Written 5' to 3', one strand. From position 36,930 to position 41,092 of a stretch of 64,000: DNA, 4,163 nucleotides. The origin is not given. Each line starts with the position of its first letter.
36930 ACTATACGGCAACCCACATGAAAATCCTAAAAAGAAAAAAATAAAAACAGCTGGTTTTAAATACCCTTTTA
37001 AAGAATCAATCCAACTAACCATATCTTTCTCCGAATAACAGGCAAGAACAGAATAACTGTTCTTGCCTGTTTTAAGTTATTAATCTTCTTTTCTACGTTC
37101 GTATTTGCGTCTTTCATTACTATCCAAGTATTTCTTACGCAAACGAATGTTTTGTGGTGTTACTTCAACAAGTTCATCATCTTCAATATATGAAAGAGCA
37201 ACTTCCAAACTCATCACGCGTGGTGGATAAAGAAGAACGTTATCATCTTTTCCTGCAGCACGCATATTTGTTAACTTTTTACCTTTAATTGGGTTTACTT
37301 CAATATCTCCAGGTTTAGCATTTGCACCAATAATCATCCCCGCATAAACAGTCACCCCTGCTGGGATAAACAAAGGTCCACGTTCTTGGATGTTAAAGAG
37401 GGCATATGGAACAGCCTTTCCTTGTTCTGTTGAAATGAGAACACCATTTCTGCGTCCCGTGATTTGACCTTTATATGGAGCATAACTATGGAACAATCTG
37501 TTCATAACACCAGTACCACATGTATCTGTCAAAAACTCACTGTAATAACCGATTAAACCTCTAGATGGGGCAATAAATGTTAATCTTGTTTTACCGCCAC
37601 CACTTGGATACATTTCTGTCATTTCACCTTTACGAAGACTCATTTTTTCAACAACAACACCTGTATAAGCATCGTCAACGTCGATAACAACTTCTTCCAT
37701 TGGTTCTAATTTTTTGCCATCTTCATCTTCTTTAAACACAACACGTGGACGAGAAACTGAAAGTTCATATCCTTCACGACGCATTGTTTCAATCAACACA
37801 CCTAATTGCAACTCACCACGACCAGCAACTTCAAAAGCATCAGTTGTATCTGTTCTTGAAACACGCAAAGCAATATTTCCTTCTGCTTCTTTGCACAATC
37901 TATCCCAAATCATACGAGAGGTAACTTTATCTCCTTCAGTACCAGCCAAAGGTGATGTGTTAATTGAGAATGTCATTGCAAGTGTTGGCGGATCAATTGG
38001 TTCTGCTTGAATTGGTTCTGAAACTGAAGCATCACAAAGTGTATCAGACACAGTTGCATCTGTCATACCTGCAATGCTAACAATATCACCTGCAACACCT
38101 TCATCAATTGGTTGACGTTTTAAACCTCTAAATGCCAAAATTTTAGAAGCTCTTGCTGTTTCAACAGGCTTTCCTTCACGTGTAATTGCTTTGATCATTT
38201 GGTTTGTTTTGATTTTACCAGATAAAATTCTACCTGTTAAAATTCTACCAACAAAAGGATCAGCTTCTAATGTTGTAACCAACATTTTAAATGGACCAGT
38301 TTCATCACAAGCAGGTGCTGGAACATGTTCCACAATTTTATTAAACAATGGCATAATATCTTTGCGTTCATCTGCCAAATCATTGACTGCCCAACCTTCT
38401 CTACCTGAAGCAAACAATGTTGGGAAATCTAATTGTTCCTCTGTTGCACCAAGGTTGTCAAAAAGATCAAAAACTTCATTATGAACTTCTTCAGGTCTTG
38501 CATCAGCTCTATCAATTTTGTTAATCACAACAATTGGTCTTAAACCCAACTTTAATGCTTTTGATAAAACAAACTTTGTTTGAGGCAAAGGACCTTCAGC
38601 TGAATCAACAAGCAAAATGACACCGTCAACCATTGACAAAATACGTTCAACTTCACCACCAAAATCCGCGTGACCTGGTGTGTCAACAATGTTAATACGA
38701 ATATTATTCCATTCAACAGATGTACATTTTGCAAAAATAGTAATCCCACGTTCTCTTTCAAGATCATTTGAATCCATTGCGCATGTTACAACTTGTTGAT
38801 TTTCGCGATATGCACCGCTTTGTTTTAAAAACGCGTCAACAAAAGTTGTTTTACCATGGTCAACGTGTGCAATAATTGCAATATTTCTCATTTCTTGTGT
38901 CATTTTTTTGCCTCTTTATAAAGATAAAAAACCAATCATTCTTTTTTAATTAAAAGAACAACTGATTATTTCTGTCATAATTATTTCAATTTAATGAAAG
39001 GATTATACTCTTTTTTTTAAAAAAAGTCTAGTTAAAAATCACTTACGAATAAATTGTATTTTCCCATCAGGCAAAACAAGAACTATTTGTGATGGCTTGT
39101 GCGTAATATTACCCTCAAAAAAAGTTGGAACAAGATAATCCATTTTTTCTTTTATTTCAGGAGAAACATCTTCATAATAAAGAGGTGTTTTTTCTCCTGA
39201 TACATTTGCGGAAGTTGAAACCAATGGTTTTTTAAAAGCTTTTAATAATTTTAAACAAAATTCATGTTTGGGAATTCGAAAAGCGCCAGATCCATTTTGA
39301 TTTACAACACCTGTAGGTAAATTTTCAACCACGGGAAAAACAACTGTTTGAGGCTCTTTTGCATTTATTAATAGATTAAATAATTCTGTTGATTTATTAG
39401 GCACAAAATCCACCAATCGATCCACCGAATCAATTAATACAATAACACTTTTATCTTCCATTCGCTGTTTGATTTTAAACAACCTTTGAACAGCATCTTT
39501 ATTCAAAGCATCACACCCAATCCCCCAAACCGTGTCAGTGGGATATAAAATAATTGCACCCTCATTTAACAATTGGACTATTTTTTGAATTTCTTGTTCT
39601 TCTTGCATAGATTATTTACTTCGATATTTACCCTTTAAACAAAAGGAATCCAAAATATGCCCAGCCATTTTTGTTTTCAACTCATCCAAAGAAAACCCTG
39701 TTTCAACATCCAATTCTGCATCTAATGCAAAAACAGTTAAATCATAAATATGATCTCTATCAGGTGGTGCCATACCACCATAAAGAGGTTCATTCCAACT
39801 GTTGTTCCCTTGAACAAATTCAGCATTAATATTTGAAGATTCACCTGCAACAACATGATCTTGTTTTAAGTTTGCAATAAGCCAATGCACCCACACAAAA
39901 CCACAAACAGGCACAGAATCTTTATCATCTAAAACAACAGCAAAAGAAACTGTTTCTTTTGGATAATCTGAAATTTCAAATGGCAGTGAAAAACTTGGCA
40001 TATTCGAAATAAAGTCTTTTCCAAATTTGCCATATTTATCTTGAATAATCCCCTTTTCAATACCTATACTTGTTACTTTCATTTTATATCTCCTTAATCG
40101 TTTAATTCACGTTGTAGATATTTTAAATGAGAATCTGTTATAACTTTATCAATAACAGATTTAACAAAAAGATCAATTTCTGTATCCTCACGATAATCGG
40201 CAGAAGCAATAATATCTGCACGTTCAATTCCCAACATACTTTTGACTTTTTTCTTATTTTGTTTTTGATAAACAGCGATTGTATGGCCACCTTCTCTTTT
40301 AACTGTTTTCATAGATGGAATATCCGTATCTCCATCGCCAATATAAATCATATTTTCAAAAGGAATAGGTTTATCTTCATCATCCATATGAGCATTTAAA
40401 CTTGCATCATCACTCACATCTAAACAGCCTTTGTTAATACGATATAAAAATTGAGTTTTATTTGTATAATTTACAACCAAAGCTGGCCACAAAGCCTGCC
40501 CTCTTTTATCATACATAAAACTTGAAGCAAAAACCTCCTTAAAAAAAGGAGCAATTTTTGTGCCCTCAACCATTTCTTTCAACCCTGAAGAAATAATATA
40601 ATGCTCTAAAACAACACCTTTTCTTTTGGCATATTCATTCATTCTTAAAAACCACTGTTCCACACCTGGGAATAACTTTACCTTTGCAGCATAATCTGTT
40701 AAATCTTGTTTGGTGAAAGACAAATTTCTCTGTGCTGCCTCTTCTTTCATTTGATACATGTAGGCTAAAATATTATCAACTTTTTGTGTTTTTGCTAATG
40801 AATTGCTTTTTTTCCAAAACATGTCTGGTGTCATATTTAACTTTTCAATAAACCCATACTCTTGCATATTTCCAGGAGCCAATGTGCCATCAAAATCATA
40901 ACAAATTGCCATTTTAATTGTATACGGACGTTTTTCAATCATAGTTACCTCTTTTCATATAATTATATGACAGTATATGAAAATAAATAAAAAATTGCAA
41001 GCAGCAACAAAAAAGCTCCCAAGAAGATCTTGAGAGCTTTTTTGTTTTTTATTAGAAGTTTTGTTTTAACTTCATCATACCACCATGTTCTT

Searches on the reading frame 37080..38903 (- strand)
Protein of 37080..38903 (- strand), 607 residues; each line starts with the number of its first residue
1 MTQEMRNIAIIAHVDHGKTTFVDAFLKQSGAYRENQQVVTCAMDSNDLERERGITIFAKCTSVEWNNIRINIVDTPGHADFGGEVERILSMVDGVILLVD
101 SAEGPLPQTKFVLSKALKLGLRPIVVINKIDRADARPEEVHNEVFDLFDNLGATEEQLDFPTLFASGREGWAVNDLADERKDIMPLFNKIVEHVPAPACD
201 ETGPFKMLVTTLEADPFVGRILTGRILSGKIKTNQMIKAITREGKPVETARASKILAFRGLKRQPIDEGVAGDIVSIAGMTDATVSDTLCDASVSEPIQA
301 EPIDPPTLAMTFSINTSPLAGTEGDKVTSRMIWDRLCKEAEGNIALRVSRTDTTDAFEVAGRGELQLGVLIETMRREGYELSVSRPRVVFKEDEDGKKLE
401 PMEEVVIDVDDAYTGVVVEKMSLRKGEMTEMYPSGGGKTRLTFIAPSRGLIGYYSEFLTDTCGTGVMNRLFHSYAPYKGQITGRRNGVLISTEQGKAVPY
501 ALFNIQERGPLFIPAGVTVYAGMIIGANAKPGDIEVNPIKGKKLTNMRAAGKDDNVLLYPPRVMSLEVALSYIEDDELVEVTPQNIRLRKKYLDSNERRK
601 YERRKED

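Call 63: search_protein_families(library=pfam, proteins=[window:37080-38903:-], max_evalue=0.00001)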
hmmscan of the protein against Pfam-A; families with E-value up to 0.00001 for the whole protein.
window:37080-38903:- (607 aa): 5 families
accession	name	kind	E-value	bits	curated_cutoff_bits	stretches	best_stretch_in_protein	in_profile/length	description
PF00009.33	GTP_EFTU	-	3e-55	187.2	26.5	1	4-182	2-184/188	Elongation factor Tu GTP binding domain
PF21018.2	BipA_C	-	7.7e-46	154.8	23.8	1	486-594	1-109/110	TypA/BipA C-terminal domain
PF00679.30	EFG_C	-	9.4e-21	74.1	27.9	1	398-482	2-86/89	Elongation factor G C-terminus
PF03144.31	GTP_EFTU_D2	-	9.1e-14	52.1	30.3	1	219-290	1-73/73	Elongation factor Tu domain 2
PF22042.2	EF-G_D2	-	1e-11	45.2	27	1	204-291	1-83/84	Elongation factor G domain 2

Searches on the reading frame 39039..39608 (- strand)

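Call 63: search_protein_families(library=pfam, proteins=[window:39039-39608:-], max_evalue=0.00001)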
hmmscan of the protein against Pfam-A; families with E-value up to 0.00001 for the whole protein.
window:39039-39608:- (189 aa): 1 family
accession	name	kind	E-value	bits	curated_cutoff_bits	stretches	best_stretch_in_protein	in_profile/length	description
PF01300.24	Sua5_yciO_yrdC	-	1.9e-40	138.7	25.1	1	13-189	2-177/178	Telomere recombination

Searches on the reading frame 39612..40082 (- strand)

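Call 63: search_protein_families(library=pfam, proteins=[window:39612-40082:-], max_evalue=0.00001)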
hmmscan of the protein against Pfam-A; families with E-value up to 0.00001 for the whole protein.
window:39612-40082:- (156 aa): 1 family
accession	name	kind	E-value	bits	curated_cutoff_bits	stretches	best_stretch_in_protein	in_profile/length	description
PF01161.25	PBP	-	1.9e-27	96.7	24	1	15-153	4-135/135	Phosphatidylethanolamine-binding protein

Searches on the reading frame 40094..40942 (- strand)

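Call 63: search_protein_families(library=pfam, proteins=[window:40094-40942:-], max_evalue=0.00001)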
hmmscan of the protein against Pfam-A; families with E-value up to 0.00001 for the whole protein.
window:40094-40942:- (282 aa): 1 family
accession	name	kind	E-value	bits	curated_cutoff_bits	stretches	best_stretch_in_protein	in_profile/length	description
PF12710.13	HAD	-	1.4e-12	48.9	27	1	15-212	3-189/189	haloacid dehalogenase-like hydrolase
